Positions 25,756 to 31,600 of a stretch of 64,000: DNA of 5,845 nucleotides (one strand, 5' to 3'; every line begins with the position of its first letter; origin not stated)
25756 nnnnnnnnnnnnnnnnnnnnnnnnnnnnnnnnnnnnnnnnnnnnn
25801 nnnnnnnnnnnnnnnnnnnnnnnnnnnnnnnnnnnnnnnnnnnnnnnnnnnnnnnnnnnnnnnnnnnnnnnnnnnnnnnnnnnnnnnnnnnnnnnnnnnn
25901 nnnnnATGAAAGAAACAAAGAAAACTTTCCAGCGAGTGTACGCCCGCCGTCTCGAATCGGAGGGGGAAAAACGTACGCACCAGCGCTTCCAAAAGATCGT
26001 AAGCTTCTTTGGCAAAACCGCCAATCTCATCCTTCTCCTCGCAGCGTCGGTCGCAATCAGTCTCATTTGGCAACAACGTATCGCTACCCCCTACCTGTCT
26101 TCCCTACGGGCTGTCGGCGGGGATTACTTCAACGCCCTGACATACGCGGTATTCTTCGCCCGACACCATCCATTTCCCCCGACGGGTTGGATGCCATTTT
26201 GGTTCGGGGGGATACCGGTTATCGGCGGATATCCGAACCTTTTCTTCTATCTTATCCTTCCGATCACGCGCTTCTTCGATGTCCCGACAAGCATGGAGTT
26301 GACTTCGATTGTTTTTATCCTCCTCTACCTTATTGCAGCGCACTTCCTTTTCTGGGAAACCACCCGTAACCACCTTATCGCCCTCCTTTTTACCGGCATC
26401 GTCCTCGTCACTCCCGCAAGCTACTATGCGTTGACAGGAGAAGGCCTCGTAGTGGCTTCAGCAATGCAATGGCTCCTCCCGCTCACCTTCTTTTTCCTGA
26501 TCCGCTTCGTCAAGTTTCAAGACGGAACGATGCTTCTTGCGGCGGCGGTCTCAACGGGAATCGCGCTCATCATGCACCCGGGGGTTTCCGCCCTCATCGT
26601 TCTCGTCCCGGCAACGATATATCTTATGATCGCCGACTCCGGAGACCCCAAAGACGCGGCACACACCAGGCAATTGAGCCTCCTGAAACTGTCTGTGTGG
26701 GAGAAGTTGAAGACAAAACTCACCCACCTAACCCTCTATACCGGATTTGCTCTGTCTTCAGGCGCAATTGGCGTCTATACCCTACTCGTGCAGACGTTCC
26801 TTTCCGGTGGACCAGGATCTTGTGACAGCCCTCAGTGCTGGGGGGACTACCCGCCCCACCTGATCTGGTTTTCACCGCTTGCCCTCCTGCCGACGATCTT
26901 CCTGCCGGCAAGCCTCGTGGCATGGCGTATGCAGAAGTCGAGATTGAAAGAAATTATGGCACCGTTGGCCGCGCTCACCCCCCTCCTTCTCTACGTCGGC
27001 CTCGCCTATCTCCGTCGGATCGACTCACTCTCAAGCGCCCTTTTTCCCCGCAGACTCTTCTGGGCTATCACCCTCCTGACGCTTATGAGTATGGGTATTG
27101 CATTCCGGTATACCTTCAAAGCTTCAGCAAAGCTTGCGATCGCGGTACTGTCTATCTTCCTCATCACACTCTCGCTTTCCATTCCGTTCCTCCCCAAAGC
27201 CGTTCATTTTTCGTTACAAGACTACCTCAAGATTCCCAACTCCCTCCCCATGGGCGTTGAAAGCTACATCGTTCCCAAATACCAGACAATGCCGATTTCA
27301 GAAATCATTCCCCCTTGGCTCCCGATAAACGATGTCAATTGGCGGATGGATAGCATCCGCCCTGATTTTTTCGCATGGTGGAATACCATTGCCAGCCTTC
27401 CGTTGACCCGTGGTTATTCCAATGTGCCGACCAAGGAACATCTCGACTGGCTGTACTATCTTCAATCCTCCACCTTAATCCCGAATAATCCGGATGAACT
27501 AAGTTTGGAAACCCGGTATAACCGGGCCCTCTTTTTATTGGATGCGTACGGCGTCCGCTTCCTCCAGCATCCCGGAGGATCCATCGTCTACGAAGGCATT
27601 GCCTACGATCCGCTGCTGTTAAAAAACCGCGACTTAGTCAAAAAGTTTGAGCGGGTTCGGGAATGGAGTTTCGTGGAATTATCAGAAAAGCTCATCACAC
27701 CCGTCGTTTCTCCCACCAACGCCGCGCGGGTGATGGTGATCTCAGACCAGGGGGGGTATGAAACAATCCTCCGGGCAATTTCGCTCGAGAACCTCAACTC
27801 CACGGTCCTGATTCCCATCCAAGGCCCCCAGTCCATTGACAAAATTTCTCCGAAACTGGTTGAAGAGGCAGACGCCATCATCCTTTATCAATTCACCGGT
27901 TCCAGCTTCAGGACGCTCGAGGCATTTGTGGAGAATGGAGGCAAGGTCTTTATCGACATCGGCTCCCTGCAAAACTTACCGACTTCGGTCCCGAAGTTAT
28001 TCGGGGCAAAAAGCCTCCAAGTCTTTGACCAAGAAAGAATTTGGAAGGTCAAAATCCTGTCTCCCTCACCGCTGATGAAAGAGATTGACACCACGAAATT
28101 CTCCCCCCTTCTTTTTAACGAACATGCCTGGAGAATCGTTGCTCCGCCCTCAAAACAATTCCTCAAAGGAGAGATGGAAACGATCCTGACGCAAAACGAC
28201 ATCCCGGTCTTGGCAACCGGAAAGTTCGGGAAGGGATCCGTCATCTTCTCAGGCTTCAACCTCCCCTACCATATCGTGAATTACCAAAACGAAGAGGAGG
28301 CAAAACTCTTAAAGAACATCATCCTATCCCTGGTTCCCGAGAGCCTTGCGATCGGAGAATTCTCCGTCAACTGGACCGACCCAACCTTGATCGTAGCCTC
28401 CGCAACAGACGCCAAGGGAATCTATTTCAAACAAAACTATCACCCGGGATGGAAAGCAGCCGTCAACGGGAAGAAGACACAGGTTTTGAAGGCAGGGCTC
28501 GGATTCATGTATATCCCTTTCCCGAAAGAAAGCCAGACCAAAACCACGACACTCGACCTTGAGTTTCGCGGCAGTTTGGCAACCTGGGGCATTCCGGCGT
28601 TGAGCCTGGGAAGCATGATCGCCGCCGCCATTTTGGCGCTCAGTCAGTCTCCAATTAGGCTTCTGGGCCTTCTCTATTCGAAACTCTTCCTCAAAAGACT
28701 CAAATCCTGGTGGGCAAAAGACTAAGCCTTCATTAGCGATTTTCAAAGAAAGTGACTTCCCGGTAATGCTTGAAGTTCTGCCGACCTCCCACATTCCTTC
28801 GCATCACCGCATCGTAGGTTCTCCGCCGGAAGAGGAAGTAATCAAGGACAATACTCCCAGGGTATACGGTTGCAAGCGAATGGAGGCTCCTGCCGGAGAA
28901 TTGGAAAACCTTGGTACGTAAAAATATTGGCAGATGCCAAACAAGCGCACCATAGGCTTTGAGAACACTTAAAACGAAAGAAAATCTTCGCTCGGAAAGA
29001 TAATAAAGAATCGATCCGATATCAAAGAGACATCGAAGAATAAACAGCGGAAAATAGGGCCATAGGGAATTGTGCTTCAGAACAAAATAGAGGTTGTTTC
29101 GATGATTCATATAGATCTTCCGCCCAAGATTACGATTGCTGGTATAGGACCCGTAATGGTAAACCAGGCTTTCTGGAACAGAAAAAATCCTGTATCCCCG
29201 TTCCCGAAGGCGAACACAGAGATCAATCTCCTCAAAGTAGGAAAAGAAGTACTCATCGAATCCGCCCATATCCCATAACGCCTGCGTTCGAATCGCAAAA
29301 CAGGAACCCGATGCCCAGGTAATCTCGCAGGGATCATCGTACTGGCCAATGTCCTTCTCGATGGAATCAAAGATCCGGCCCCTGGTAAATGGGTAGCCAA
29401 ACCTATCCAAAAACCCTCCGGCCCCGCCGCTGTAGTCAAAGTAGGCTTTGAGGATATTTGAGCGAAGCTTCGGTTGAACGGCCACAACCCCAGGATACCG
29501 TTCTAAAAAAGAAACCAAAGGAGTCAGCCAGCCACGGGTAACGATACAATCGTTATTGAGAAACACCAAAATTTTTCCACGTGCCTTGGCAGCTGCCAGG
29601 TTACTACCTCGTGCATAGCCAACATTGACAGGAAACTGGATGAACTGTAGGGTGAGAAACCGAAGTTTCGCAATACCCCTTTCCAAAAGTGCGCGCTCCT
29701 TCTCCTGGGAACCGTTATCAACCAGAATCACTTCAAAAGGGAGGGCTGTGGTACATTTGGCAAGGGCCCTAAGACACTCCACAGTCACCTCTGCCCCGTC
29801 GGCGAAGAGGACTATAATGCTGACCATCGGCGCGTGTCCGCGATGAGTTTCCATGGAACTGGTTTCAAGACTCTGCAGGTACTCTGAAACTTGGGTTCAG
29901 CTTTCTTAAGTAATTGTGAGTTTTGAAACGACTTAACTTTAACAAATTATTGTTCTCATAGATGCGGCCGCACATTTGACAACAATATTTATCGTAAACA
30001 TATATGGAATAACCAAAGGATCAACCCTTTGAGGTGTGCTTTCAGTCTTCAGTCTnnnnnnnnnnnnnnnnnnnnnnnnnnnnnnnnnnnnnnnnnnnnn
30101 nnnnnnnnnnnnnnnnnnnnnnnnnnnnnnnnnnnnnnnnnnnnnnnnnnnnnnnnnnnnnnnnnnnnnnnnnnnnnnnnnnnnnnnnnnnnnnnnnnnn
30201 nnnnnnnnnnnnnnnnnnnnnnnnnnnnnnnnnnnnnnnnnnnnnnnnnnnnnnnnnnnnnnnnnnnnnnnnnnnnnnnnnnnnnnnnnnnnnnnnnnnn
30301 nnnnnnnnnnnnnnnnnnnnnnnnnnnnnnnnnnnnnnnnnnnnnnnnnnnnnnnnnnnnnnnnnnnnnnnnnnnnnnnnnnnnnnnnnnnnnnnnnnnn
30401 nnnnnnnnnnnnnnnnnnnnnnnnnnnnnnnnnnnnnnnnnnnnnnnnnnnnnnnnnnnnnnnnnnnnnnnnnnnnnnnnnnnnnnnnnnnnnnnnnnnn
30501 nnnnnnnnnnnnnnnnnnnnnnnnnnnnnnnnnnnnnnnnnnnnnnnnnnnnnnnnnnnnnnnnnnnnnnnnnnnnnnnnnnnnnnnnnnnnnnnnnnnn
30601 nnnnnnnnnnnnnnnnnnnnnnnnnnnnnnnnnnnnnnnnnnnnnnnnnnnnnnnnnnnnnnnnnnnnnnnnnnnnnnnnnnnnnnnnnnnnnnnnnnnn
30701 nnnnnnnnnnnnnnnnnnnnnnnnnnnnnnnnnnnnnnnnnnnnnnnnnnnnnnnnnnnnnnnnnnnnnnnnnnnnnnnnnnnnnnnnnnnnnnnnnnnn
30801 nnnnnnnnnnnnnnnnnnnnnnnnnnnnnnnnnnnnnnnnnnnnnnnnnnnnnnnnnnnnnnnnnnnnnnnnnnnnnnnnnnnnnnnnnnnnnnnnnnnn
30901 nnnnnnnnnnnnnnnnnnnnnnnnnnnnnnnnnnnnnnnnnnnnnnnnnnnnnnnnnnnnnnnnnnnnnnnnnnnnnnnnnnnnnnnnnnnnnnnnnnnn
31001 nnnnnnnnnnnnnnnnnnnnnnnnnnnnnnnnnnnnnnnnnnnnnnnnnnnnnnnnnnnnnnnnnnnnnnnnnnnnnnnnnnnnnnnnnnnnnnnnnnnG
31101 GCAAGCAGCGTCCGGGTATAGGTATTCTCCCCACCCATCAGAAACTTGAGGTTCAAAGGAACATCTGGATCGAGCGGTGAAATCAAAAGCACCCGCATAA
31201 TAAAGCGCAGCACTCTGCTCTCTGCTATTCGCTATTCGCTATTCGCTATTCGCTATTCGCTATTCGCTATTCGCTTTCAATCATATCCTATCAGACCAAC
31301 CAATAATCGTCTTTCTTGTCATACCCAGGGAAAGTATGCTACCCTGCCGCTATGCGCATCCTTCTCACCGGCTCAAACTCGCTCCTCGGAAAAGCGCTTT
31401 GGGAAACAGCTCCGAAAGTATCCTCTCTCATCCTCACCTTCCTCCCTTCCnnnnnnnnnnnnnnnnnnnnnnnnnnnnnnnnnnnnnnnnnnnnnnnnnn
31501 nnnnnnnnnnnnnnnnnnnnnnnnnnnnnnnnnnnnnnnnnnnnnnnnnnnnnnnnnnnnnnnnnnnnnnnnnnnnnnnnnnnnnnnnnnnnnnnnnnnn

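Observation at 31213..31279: Perfect (GCTATTC)x7 heptanucleotide repeat in the divergent promoter region of a GT4 glycosyltransferase and the rmlD-like gene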

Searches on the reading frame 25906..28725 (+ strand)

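Call 7: search_protein_families(library=pfam, proteins=[window:25906-28725:+])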
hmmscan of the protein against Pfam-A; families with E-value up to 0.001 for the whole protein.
window:25906-28725:+ (939 aa): 1 family
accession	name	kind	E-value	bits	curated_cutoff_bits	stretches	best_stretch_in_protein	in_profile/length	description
PF10131.15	PTPS_related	-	6.4e-07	28.6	26.4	0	111-243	6-138/621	6-pyruvoyl-tetrahydropterin synthase related domain; membrane protein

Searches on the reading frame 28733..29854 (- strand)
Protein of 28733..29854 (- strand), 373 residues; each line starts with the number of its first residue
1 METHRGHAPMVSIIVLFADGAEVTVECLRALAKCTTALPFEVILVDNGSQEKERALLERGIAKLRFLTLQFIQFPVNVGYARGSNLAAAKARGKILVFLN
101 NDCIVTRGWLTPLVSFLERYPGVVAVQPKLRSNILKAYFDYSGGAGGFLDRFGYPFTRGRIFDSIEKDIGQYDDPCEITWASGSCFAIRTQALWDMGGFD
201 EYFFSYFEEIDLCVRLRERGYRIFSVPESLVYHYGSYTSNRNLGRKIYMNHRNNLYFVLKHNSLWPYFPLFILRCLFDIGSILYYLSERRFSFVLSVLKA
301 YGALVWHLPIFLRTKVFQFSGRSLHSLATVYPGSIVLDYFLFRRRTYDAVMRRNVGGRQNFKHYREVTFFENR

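Call 7: search_protein_families(library=pfam, proteins=[window:28733-29854:-])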
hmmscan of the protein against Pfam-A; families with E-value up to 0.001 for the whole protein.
window:28733-29854:- (373 aa): 4 families
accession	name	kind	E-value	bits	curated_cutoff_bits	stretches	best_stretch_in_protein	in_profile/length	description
PF00535.33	Glycos_transf_2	-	6e-19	69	23.3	1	12-195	1-166/168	Glycosyl transferase family 2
PF13641.12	Glyco_tranf_2_3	-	5.2e-12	46.7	27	1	10-234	2-212/230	Glycosyltransferase like family 2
PF10111.15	Glyco_tranf_2_2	-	1e-11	45.3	27.3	1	39-233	29-216/276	Glycosyltransferase like family 2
PF13632.12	Glyco_trans_2_3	-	1.5e-09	38.4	27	1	100-298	6-192/198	Glycosyl transferase family group 2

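Call 67: find_encoding_contigs(protein=window:28733-29827:-, flank=3000, max_places=10)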
Protein window:28733-29827:- (364 aa): 24 contigs read that carry it; 10 places shown.
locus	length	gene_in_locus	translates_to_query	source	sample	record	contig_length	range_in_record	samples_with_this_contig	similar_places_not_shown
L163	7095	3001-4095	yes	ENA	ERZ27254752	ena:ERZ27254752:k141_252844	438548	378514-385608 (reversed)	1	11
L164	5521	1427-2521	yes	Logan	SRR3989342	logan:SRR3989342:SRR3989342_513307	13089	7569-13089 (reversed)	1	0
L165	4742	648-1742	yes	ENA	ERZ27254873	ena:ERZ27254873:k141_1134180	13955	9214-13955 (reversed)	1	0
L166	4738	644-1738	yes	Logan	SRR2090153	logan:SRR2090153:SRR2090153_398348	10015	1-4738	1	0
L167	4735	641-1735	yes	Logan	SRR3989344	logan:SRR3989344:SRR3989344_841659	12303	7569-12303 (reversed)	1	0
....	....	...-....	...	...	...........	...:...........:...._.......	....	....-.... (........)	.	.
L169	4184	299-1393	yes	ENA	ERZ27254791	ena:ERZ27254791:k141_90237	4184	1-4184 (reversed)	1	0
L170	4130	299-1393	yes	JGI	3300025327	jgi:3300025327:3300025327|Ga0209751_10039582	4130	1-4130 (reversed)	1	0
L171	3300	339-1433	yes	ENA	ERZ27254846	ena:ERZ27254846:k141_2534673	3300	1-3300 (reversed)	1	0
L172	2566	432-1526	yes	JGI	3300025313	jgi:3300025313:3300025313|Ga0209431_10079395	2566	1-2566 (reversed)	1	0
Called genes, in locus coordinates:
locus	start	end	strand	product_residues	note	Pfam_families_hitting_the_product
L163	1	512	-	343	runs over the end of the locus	PF01209:Ubie_methyltran (weak), PF13489:Methyltransf_23, PF08241:Methyltransf_11, PF08242:Methyltransf_12, PF13649:Methyltransf_25, PF13847:Methyltransf_31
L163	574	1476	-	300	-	PF01370:Epimerase, PF04321:RmlD_sub_bind, PF01073:3Beta_HSD, PF02719:Polysacc_synt_2, PF16363:GDP_Man_Dehyd, PF13460:NAD_binding_10 (weak), PF07993:NAD_binding_4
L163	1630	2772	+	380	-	PF13439:Glyco_transf_4 (weak), PF20706:GT4-conflict, PF00534:Glycos_transf_1, PF13692:Glyco_trans_1_4, PF13524:Glyco_trans_1_2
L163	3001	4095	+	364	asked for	PF00535:Glycos_transf_2, PF10111:Glyco_tranf_2_2, PF13641:Glyco_tranf_2_3, PF13632:Glyco_trans_2_3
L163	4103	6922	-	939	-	-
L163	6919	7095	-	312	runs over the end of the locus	PF00535:Glycos_transf_2, PF10111:Glyco_tranf_2_2 (faint), PF13641:Glyco_tranf_2_3 (faint), PF00535:Glycos_transf_2 (weak)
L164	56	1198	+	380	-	PF13439:Glyco_transf_4 (weak), PF20706:GT4-conflict, PF00534:Glycos_transf_1, PF13692:Glyco_trans_1_4, PF13524:Glyco_trans_1_2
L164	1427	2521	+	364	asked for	PF00535:Glycos_transf_2, PF10111:Glyco_tranf_2_2, PF13641:Glyco_tranf_2_3, PF13632:Glyco_trans_2_3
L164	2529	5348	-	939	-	-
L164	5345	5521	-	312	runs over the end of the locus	PF00535:Glycos_transf_2, PF10111:Glyco_tranf_2_2 (faint), PF13641:Glyco_tranf_2_3 (faint), PF00535:Glycos_transf_2 (weak)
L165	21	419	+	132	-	PF00534:Glycos_transf_1, PF13524:Glyco_trans_1_2, PF13692:Glyco_trans_1_4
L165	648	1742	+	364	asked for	PF00535:Glycos_transf_2, PF10111:Glyco_tranf_2_2, PF13641:Glyco_tranf_2_3, PF13632:Glyco_trans_2_3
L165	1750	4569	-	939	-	-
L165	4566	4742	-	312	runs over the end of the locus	PF00535:Glycos_transf_2, PF10111:Glyco_tranf_2_2 (faint), PF13641:Glyco_tranf_2_3 (faint), PF00535:Glycos_transf_2 (weak)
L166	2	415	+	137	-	?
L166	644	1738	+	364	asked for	PF00535:Glycos_transf_2, PF10111:Glyco_tranf_2_2, PF13641:Glyco_tranf_2_3, PF13632:Glyco_trans_2_3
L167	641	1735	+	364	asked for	PF00535:Glycos_transf_2, PF10111:Glyco_tranf_2_2, PF13641:Glyco_tranf_2_3, PF13632:Glyco_trans_2_3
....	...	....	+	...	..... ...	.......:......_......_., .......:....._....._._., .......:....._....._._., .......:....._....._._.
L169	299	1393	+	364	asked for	PF00535:Glycos_transf_2, PF10111:Glyco_tranf_2_2, PF13641:Glyco_tranf_2_3, PF13632:Glyco_trans_2_3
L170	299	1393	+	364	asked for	PF00535:Glycos_transf_2, PF10111:Glyco_tranf_2_2, PF13641:Glyco_tranf_2_3, PF13632:Glyco_trans_2_3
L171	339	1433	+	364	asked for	PF00535:Glycos_transf_2, PF10111:Glyco_tranf_2_2, PF13641:Glyco_tranf_2_3, PF13632:Glyco_trans_2_3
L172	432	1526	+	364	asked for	PF00535:Glycos_transf_2, PF10111:Glyco_tranf_2_2, PF13641:Glyco_tranf_2_3, PF13632:Glyco_trans_2_3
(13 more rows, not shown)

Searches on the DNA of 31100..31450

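Call 72: search_rna_families(source=window, start=31100, end=31450, threshold=evalue, max_evalue=1)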
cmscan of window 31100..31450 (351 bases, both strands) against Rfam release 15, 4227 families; matches with E-value up to 1: 0.
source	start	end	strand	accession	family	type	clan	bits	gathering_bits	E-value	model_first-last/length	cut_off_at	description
